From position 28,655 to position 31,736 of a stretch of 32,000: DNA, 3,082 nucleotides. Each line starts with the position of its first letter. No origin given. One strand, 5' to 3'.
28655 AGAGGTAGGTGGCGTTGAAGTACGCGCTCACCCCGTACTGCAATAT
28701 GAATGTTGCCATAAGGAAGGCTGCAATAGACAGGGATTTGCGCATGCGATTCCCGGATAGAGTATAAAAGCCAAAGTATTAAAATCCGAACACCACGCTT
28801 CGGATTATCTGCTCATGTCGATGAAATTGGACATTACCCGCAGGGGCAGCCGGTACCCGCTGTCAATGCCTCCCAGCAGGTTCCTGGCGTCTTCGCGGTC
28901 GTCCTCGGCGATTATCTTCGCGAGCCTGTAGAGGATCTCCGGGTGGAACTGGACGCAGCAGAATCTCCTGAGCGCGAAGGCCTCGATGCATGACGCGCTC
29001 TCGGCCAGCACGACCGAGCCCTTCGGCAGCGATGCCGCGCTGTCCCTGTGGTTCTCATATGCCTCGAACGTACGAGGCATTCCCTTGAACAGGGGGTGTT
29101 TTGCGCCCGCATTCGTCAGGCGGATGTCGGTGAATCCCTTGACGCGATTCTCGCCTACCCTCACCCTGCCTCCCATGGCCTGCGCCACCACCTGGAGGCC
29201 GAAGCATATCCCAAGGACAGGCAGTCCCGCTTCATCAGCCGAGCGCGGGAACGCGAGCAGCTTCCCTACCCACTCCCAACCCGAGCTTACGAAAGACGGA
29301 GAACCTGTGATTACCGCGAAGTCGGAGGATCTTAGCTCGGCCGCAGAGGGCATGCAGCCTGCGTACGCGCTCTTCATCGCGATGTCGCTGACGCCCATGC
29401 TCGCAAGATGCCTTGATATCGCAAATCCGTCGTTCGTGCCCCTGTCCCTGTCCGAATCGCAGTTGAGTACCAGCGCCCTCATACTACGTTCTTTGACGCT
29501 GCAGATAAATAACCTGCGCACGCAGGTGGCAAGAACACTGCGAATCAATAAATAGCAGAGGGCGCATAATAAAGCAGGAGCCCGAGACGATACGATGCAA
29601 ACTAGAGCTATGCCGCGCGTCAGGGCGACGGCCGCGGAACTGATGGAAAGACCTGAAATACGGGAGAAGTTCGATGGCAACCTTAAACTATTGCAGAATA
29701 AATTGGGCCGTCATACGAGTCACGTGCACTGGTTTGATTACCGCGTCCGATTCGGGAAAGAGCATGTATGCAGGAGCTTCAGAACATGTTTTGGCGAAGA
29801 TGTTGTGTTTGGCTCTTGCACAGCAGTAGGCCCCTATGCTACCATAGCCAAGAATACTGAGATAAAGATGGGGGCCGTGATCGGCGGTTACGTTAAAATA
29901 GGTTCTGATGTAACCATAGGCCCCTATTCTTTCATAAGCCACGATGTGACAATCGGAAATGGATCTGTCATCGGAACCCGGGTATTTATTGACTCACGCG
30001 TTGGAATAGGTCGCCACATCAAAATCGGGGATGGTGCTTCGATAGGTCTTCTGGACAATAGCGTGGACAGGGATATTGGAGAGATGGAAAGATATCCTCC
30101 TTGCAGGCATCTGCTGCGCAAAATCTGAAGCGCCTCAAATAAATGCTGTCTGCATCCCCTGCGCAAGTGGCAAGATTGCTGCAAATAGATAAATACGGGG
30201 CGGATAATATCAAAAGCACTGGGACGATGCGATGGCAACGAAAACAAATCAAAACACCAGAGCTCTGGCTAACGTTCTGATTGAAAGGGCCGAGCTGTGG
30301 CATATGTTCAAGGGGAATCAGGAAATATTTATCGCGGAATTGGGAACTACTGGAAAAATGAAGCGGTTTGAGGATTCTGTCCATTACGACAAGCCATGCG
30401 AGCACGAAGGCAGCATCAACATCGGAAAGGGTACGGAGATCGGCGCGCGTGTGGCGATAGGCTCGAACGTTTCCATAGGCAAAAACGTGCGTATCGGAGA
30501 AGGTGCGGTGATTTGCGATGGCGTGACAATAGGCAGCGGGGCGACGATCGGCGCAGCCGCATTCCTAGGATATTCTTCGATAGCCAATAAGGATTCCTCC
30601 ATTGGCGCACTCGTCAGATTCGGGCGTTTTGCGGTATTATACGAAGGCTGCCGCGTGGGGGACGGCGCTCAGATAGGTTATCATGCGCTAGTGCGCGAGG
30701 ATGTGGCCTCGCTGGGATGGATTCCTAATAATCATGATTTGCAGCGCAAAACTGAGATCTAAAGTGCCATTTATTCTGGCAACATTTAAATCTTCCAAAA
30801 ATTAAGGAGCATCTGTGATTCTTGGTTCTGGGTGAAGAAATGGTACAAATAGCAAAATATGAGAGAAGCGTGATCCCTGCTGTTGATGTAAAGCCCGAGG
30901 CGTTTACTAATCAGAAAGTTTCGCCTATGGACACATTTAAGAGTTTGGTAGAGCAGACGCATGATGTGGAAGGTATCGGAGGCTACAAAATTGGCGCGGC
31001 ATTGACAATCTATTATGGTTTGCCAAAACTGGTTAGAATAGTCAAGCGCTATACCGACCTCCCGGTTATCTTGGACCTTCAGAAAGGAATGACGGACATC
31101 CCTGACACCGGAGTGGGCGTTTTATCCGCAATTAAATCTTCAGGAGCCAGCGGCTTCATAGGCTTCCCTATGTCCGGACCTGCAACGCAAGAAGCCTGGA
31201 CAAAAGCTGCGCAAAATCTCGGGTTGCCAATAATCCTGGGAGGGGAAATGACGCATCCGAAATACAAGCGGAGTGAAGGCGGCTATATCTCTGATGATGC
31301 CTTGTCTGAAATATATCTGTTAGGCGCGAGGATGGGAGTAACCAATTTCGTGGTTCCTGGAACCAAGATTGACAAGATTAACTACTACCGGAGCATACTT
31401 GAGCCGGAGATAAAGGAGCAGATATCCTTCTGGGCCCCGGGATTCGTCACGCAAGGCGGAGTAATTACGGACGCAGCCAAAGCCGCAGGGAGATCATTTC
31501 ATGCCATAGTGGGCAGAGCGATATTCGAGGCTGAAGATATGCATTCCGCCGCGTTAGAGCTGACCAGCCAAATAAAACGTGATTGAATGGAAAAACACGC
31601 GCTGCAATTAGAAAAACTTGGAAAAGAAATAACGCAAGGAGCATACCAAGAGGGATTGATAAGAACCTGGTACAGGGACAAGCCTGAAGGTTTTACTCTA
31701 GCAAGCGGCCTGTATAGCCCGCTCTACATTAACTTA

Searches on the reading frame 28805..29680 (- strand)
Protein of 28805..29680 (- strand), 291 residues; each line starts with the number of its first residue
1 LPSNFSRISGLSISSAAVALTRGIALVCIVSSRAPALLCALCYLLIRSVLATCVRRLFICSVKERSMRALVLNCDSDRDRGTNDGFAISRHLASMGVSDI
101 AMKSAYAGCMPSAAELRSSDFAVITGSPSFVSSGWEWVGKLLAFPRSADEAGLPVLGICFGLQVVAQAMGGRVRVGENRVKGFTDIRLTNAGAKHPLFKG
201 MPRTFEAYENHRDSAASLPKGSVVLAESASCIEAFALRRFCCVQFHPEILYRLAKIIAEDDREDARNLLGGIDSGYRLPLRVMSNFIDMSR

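Call 30: search_protein_families(library=pfam, proteins=[window:28805-29680:-], max_evalue=0.001)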
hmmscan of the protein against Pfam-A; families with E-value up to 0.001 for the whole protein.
window:28805-29680:- (291 aa): 2 families
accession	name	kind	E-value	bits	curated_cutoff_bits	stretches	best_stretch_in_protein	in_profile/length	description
PF00117.34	GATase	-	3.4e-20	72.9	22.8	1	118-249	42-173/190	Glutamine amidotransferase class-I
PF07722.19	Peptidase_C26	-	4.8e-07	30.2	20.5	1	146-248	99-219/219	Peptidase C26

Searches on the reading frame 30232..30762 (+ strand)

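Call 30: search_protein_families(library=pfam, proteins=[window:30232-30762:+], max_evalue=0.001)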
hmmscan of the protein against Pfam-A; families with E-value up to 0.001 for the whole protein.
window:30232-30762:+ (176 aa): 4 families
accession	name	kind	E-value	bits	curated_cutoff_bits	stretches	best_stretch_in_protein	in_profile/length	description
PF00132.30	Hexapep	-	1.4e-19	69.3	27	3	62-94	2-34/36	Bacterial transferase hexapeptide (six repeats)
PF25084.1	LbH_EIF2B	-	1.1e-09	38.7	54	1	47-148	7-105/105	EIF2B subunit epsilon LbH domain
PF25087.1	GMPPB_C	-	2.4e-05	24.4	39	1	74-144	11-85/110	GMPPB C-terminal domain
PF14602.12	Hexapep_2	-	0.00011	22.2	27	1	80-108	2-28/34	Hexapeptide repeat of succinyl-transferase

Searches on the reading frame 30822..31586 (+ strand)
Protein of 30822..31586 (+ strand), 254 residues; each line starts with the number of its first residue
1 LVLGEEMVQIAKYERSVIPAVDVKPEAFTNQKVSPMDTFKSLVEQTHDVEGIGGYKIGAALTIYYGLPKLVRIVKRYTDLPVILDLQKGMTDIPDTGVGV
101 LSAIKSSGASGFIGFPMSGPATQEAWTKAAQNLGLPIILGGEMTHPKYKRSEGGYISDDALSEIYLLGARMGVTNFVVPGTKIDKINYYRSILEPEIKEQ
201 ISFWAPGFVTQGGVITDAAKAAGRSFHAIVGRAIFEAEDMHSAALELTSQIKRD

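Call 30: search_protein_families(library=pfam, proteins=[window:30822-31586:+], max_evalue=0.001)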
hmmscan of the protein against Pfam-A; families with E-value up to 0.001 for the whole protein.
window:30822-31586:+ (254 aa): 1 family
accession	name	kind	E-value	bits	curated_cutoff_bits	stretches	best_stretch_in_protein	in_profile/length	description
PF00215.30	OMPdecase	-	7e-11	42.9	27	1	26-245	12-219/221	Orotidine 5'-phosphate decarboxylase / HUMPS family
